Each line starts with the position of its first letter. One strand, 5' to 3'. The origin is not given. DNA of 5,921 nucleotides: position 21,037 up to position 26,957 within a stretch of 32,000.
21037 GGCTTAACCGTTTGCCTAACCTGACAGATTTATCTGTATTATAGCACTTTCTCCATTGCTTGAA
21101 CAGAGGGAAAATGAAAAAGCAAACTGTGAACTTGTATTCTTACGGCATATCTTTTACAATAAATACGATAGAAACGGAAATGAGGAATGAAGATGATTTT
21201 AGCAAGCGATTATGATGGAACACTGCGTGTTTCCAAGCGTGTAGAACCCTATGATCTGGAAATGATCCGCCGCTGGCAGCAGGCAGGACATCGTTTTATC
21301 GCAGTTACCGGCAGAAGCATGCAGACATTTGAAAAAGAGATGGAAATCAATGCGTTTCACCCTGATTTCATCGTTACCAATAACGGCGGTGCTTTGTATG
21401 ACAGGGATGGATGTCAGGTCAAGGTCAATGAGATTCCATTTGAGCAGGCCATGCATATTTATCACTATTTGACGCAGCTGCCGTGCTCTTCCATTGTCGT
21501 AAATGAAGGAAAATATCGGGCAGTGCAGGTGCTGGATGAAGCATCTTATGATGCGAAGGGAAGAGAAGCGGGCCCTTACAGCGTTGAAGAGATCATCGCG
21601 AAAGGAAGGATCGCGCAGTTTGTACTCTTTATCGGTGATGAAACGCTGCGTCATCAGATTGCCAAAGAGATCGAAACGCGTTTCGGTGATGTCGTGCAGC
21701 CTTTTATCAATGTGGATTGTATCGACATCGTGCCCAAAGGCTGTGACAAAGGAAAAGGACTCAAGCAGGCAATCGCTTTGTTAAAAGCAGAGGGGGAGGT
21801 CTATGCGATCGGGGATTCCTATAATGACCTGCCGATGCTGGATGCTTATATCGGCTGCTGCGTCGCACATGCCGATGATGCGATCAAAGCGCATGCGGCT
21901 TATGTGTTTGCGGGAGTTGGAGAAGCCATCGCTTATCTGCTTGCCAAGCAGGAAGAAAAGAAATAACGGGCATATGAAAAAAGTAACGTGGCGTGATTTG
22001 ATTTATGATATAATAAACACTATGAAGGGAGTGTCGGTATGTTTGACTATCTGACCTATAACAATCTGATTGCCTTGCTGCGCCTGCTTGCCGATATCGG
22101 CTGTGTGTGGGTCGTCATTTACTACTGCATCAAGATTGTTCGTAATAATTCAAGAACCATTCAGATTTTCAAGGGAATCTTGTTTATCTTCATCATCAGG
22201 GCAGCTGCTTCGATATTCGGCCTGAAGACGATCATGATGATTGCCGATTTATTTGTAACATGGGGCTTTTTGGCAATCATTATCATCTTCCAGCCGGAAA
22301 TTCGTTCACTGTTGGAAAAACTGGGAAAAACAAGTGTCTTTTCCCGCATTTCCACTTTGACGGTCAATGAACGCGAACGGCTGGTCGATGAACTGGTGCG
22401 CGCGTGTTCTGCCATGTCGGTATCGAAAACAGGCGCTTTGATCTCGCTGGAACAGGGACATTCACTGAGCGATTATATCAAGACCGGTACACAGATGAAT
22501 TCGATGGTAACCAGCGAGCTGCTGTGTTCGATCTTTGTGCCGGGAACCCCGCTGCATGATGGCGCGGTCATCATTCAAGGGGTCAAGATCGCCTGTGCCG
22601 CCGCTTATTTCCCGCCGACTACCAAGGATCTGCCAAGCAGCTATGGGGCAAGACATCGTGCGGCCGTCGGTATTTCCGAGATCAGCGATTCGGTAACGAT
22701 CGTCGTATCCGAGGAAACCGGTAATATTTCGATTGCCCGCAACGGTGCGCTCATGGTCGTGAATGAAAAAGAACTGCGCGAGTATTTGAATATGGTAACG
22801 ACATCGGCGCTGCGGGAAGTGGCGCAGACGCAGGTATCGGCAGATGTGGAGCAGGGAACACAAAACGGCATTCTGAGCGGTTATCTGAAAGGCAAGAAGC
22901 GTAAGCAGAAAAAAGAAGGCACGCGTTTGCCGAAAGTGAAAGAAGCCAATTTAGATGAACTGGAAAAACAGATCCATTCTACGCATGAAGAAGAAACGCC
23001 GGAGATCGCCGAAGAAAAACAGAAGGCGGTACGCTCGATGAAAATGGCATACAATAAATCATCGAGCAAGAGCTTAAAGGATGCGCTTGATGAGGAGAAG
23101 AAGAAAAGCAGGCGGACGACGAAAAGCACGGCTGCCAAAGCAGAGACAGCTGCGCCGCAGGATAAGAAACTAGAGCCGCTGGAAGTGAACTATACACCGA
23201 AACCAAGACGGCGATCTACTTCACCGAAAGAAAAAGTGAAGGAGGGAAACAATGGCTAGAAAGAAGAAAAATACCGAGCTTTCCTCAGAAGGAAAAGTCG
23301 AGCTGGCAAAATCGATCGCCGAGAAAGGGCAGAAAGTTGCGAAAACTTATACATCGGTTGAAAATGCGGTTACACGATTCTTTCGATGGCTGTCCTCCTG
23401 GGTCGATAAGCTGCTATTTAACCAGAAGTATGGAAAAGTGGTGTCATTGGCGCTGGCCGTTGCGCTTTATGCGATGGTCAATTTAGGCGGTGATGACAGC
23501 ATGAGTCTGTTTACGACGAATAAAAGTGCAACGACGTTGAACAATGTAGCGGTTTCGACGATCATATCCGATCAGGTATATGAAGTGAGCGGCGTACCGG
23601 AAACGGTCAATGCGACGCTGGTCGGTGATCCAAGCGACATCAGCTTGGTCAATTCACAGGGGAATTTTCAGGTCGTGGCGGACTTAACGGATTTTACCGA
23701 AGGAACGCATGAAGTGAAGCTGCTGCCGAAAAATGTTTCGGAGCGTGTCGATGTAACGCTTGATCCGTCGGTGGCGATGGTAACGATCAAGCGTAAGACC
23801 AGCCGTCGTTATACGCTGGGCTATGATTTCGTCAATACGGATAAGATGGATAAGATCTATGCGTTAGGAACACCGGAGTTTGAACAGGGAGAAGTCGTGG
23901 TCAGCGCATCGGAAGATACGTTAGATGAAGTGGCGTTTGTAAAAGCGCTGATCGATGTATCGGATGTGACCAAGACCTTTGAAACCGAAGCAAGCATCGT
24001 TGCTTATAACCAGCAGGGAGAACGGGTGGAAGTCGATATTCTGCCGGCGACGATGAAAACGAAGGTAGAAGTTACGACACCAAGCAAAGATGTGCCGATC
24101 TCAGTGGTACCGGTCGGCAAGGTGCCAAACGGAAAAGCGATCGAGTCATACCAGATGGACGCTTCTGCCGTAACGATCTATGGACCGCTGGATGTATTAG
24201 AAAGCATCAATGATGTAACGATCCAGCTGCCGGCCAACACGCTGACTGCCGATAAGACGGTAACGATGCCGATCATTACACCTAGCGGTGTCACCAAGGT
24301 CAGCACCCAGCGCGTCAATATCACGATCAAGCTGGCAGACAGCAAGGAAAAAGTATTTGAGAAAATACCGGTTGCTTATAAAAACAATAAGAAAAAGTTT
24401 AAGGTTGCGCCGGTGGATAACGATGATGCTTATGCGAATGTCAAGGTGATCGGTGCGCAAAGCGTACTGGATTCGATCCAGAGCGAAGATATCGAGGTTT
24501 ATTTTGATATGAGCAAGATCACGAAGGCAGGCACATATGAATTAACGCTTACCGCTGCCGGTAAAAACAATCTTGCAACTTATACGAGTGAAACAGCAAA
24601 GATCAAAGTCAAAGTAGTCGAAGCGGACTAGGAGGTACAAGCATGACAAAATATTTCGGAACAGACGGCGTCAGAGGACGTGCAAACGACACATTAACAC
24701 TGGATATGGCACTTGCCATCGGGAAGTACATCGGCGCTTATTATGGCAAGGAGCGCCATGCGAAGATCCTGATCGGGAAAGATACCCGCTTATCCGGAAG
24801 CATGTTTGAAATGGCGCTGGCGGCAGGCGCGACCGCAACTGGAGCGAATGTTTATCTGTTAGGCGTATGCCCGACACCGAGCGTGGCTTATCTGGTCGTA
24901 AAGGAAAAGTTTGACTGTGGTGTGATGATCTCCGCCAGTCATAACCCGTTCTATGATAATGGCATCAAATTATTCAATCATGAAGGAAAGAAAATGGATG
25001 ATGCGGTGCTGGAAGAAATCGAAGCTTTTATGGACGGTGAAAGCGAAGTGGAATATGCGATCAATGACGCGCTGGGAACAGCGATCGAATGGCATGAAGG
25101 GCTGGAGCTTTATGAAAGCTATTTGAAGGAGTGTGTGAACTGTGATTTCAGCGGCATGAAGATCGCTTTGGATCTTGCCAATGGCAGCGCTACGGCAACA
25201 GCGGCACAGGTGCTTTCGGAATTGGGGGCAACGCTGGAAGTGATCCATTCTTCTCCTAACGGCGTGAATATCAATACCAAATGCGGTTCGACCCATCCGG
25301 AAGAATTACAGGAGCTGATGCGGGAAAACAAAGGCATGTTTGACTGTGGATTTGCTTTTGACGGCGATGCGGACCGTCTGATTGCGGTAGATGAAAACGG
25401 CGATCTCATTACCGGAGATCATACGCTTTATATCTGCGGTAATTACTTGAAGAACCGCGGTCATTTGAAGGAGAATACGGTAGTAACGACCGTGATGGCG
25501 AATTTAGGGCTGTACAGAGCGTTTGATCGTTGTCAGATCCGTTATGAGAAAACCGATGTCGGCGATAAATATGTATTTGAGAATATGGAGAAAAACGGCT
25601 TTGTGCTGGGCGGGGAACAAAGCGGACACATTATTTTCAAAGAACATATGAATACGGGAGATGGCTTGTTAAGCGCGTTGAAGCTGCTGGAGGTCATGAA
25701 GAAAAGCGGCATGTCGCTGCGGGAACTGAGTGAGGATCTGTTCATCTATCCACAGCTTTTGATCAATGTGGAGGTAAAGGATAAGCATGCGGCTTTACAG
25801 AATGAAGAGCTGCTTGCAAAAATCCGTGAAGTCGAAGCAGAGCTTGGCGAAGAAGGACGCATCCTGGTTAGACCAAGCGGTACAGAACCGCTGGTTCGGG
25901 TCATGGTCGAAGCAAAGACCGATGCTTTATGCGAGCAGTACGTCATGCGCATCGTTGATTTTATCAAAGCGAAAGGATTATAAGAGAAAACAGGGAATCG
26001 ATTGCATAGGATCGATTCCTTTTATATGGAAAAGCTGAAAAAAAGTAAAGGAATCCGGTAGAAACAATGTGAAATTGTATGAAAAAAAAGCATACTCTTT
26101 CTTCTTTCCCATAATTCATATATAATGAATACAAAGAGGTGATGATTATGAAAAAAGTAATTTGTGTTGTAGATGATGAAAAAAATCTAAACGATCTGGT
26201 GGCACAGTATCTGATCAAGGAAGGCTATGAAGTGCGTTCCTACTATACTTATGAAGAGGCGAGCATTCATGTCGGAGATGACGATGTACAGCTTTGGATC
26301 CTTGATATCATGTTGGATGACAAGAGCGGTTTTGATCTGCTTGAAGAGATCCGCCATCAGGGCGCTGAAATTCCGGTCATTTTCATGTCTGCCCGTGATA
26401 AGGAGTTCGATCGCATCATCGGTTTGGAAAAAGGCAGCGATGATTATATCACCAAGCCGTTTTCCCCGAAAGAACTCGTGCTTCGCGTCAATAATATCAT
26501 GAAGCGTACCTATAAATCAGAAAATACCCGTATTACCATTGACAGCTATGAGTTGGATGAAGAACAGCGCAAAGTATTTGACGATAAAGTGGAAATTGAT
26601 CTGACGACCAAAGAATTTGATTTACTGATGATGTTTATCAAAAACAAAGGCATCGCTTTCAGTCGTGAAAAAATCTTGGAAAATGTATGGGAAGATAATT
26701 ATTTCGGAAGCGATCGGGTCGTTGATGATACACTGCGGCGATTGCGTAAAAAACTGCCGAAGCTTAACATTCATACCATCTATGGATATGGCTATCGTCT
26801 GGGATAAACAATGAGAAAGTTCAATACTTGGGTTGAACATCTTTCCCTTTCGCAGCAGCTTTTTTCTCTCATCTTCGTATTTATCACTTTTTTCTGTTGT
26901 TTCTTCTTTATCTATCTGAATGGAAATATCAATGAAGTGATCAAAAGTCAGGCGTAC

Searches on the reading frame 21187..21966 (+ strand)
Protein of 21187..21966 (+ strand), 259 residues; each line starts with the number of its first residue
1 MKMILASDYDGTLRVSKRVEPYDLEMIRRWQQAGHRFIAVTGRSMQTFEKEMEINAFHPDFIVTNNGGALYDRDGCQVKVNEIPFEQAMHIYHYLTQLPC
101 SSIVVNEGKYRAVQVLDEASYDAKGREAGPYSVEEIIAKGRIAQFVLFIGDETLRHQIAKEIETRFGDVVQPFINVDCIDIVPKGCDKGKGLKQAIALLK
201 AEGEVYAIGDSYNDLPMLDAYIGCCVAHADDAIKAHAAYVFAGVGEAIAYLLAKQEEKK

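Call 93: search_protein_families(library=pfam, proteins=[window:21187-21966:+], max_evalue=0.00001)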
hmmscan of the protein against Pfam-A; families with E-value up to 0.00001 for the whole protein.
window:21187-21966:+ (259 aa): 3 families
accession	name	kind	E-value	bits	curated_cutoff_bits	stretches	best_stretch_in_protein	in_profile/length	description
PF08282.18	Hydrolase_3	-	8.3e-34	117.9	20.9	1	5-242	1-244/255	haloacid dehalogenase-like hydrolase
PF05116.19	S6PP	-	1.4e-09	38.3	20.3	0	2-74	2-76/247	Sucrose-6F-phosphate phosphohydrolase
PF00702.32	Hydrolase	-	1.5e-06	29.2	26.4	0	172-218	140-187/191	haloacid dehalogenase-like hydrolase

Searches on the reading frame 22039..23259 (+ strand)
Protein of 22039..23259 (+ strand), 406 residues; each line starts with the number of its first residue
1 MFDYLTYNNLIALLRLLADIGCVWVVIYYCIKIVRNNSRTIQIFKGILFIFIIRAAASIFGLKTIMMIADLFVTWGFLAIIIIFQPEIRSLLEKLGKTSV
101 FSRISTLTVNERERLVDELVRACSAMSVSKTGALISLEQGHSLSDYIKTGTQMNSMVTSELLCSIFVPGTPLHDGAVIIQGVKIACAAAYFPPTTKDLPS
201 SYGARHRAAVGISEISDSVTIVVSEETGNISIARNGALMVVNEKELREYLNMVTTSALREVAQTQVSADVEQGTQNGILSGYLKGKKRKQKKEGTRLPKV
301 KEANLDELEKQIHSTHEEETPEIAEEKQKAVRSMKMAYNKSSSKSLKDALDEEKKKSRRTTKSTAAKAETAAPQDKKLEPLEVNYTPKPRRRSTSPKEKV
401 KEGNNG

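Call 93: search_protein_families(library=pfam, proteins=[window:22039-23259:+], max_evalue=0.00001)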
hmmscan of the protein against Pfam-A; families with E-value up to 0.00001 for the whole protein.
window:22039-23259:+ (406 aa): 2 families
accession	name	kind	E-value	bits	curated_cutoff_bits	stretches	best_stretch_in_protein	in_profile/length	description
PF02457.21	DAC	-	1.7e-38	131.3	27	1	121-237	2-118/119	DisA bacterial checkpoint controller nucleotide-binding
PF19293.4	CdaA_N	-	2.2e-08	34.6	23.8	1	17-88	10-81/81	CdaA N-terminal transmembrane domain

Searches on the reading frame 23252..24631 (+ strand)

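Call 93: search_protein_families(library=pfam, proteins=[window:23252-24631:+], max_evalue=0.00001)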
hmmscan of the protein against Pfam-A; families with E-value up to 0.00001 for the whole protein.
window:23252-24631:+ (459 aa): 1 family
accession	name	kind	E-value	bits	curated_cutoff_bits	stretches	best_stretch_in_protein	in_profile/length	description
PF07949.17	YbbR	-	3.6e-24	85.3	22.3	3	281-359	1-81/81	YbbR-like protein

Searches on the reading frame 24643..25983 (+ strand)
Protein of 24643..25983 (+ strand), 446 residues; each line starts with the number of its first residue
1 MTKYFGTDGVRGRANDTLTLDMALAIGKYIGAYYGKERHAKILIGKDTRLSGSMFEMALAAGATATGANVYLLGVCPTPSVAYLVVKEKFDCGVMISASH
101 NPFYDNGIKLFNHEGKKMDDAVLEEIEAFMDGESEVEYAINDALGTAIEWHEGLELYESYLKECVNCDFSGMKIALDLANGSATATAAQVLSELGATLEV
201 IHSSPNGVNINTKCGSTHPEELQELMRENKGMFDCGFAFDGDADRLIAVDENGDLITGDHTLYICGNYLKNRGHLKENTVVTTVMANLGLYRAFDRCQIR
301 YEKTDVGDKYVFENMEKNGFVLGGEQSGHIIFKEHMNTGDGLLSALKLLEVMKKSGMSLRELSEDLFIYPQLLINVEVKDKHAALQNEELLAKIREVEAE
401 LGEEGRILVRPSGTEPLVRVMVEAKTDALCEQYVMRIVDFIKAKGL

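Call 93: search_protein_families(library=pfam, proteins=[window:24643-25983:+], max_evalue=0.00001)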
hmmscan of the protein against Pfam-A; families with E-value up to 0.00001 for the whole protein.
window:24643-25983:+ (446 aa): 4 families
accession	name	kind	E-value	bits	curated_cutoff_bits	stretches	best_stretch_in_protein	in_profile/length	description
PF02878.22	PGM_PMM_I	-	1.6e-42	144.9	22.5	1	3-135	2-136/138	Phosphoglucomutase/phosphomannomutase, alpha/beta/alpha domain I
PF02880.22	PGM_PMM_III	-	3.6e-36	124.2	20.7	1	257-366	1-111/115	Phosphoglucomutase/phosphomannomutase, alpha/beta/alpha domain III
PF00408.26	PGM_PMM_IV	-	1.5e-21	76.7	23.1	1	373-439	1-67/68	Phosphoglucomutase/phosphomannomutase, C-terminal domain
PF02879.22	PGM_PMM_II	-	1.4e-12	48.5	29.3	1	168-253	17-103/103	Phosphoglucomutase/phosphomannomutase, alpha/beta/alpha domain II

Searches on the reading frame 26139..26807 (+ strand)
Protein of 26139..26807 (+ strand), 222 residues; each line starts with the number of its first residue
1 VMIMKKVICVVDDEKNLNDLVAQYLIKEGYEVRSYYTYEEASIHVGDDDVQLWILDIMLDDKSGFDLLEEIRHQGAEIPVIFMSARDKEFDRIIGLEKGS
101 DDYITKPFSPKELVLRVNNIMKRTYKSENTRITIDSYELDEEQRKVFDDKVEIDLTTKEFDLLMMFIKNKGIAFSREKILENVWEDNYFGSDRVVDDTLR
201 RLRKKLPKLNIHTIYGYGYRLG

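Call 93: search_protein_families(library=pfam, proteins=[window:26139-26807:+], max_evalue=0.00001)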
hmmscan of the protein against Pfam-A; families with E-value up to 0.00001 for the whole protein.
window:26139-26807:+ (222 aa): 2 families
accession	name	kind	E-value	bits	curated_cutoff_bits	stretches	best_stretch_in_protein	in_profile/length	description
PF00072.30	Response_reg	-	5.5e-25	88.1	30.2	1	8-117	1-110/111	Response regulator receiver domain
PF00486.34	Trans_reg_C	-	2.7e-22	79.1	26.2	1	152-221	3-77/77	Transcriptional regulatory protein, C terminal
